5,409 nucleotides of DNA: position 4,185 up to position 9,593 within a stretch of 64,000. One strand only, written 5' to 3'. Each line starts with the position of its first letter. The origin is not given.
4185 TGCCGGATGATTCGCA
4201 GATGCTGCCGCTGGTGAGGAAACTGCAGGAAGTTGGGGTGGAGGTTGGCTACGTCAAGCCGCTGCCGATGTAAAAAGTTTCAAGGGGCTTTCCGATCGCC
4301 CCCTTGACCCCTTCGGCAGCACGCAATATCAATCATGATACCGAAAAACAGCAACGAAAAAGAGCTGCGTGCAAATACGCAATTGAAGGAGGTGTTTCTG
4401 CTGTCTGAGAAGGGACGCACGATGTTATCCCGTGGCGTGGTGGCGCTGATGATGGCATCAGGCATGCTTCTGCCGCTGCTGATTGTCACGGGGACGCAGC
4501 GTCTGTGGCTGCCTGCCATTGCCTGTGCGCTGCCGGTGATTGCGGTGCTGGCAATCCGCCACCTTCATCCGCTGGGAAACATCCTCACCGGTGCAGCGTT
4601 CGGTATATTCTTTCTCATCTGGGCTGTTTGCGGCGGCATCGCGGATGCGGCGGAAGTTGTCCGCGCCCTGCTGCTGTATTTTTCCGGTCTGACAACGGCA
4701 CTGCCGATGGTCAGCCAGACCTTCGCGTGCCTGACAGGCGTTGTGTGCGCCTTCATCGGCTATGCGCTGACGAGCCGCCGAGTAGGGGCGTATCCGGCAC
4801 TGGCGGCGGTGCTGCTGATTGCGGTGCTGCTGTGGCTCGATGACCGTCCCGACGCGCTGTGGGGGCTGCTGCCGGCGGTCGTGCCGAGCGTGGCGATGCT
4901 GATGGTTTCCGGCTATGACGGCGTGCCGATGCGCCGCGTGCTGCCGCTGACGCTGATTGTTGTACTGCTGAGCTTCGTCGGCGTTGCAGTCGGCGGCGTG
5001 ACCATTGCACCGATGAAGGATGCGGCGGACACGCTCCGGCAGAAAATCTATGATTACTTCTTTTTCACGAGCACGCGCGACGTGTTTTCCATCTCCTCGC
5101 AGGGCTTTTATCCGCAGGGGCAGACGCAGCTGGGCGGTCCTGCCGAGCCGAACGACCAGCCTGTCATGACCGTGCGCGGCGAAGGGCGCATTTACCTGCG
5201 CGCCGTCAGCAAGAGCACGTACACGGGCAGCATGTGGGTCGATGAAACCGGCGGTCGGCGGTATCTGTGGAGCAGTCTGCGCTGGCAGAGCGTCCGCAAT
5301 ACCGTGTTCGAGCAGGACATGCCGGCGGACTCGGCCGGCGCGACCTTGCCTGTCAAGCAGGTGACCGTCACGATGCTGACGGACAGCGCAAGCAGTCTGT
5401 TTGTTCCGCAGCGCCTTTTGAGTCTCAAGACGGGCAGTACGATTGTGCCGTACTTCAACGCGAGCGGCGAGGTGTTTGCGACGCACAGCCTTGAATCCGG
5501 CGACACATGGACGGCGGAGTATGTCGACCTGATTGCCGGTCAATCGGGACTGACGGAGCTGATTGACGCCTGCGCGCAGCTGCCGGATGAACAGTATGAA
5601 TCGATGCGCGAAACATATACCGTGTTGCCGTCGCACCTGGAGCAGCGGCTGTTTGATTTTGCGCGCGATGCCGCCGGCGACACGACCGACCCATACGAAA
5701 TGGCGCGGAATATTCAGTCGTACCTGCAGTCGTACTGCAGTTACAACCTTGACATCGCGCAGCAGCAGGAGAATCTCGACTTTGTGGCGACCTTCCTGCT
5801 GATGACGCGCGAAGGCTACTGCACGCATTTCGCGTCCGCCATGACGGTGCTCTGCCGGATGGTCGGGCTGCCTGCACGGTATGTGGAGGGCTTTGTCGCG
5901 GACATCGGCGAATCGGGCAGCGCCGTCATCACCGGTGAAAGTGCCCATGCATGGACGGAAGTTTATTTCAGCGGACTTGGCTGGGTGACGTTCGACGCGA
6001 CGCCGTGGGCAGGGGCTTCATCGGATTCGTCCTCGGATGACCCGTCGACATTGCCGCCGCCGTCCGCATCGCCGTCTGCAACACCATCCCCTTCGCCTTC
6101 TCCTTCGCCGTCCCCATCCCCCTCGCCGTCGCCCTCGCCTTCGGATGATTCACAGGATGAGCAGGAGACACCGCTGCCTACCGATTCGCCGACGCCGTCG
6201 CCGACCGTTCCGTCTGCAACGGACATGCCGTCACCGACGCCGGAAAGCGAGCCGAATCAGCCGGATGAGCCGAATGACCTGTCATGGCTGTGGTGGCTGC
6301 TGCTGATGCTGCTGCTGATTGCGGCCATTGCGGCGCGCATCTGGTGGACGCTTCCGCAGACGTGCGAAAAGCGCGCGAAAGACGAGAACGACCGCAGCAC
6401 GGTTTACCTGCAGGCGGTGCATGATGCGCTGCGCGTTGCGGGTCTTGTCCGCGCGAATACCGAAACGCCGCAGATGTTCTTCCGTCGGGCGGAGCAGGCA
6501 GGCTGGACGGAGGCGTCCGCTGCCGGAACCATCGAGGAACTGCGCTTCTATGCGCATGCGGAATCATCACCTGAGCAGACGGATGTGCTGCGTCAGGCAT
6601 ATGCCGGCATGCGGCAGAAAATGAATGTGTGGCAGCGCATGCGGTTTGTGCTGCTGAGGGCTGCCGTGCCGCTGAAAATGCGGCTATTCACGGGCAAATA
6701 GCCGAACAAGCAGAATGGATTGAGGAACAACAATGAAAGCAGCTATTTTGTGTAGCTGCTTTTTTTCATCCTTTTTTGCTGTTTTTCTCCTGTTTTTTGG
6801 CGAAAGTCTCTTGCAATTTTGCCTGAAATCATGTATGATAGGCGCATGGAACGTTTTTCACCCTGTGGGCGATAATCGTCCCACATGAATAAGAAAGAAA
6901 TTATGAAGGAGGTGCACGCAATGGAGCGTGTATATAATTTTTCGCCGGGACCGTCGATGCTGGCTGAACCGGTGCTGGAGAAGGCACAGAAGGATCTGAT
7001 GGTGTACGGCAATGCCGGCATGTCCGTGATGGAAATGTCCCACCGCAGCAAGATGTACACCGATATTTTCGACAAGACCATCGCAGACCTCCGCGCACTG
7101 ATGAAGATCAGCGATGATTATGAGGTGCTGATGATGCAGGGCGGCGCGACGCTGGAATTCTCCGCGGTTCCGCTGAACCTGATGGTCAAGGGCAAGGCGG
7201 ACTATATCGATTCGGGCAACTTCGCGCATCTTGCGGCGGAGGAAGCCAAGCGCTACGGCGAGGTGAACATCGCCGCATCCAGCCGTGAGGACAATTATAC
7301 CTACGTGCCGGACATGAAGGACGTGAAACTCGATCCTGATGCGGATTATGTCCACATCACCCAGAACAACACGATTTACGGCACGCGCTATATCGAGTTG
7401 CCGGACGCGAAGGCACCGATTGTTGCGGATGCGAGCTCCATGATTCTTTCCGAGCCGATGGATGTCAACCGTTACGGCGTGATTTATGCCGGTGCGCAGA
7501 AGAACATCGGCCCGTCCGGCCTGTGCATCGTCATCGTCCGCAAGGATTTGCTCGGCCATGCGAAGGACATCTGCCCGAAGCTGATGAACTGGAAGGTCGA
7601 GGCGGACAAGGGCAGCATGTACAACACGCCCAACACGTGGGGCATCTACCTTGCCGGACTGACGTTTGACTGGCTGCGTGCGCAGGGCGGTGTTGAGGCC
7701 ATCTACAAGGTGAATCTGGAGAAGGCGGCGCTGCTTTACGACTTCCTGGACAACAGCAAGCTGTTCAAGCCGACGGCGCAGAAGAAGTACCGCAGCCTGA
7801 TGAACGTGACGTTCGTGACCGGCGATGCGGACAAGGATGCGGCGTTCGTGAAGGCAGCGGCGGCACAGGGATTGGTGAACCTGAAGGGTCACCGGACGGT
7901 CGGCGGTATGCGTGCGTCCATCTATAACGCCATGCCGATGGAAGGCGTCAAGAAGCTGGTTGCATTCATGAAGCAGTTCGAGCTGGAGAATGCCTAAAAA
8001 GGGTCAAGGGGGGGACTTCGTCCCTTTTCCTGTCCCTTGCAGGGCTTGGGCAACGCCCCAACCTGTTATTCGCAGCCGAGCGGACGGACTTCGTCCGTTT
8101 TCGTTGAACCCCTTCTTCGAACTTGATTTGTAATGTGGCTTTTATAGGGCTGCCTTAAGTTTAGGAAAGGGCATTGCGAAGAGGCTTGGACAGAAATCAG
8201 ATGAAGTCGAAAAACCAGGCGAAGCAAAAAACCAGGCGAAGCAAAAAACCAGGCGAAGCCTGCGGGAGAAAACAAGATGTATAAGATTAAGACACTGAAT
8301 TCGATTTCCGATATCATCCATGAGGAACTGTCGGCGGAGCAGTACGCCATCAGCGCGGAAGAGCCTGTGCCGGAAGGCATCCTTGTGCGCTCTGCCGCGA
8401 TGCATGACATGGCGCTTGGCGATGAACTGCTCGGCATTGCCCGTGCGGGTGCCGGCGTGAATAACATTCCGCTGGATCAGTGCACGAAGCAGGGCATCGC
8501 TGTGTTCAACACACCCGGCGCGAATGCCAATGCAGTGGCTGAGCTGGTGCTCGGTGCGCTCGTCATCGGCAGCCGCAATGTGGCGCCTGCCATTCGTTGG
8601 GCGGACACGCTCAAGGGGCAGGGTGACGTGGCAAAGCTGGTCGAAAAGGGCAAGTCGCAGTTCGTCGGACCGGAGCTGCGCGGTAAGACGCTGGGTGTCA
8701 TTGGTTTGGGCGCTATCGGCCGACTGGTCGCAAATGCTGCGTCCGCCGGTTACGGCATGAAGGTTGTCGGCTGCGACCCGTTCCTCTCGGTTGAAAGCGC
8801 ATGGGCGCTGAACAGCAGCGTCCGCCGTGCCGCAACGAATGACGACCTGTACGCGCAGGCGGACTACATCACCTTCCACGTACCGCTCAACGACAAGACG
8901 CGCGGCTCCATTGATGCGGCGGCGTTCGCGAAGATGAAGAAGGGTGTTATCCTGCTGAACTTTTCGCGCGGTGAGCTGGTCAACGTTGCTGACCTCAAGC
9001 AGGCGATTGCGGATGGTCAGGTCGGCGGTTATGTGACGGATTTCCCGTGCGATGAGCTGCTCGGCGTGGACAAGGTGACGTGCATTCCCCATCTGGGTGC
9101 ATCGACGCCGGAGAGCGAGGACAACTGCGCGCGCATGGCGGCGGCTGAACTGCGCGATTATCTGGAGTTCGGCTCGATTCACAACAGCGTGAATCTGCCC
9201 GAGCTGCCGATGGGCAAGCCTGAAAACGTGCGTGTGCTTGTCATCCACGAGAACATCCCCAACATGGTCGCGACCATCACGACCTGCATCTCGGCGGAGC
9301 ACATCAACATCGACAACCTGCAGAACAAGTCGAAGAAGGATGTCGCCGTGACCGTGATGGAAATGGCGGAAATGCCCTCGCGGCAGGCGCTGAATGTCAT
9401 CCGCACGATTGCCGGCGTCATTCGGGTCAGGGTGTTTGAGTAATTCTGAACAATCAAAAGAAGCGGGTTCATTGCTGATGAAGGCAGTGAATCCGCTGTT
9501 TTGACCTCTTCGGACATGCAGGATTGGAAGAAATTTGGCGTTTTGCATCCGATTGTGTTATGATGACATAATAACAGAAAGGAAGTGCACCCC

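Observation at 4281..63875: One GC-hairpin core recurs about two dozen times, only in intergenic DNA, and is combined with other modules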

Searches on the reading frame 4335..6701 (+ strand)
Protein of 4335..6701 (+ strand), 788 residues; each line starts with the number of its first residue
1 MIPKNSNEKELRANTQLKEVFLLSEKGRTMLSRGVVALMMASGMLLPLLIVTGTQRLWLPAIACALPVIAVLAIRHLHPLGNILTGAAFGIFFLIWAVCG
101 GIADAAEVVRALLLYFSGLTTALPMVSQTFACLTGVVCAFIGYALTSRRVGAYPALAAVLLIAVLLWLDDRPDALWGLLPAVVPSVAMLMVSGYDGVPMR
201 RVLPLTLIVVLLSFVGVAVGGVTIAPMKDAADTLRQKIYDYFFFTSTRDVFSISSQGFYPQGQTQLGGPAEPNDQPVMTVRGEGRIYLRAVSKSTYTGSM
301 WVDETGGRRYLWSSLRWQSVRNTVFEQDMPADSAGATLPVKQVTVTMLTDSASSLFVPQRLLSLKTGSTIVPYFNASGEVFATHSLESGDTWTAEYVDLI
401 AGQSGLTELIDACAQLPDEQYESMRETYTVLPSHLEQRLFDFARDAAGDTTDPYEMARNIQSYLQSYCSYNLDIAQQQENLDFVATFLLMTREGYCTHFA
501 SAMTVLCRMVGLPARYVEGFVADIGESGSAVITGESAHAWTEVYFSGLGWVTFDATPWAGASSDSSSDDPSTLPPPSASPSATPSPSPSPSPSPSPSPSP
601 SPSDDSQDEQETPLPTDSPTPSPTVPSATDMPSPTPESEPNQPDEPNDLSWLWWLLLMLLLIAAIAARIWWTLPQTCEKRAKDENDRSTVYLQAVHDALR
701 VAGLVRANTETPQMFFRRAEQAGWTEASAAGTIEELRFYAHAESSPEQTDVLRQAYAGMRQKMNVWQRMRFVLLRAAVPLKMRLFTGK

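Call 77: search_protein_families(library=pfam, proteins=[window:4335-6701:+], max_evalue=0.00001)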
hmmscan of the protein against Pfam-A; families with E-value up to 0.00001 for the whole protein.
window:4335-6701:+ (788 aa): 1 family
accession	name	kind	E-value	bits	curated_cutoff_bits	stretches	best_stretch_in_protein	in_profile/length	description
PF01841.26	Transglut_core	-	5.8e-26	91.3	23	1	442-555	3-108/108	Transglutaminase-like superfamily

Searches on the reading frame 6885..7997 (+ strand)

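Call 77: search_protein_families(library=pfam, proteins=[window:6885-7997:+], max_evalue=0.00001)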
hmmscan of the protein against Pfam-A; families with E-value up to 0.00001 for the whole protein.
window:6885-7997:+ (370 aa): 1 family
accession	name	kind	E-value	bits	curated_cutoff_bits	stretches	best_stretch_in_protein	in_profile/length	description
PF00266.25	Aminotran_5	-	1.9e-44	152.6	21.5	1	16-358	1-371/371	Aminotransferase class-V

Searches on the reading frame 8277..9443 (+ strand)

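Call 77: search_protein_families(library=pfam, proteins=[window:8277-9443:+], max_evalue=0.00001)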
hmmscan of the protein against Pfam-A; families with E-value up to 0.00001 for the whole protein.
window:8277-9443:+ (388 aa): 2 families
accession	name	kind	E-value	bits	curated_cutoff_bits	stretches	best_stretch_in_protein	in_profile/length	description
PF02826.25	2-Hacid_dh_C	-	2.6e-37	128.3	25.1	1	124-274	24-178/178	D-isomer specific 2-hydroxyacid dehydrogenase, NAD binding domain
PF00389.36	2-Hacid_dh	-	2.9e-18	66.3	24.6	1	33-306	41-134/134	D-isomer specific 2-hydroxyacid dehydrogenase, catalytic domain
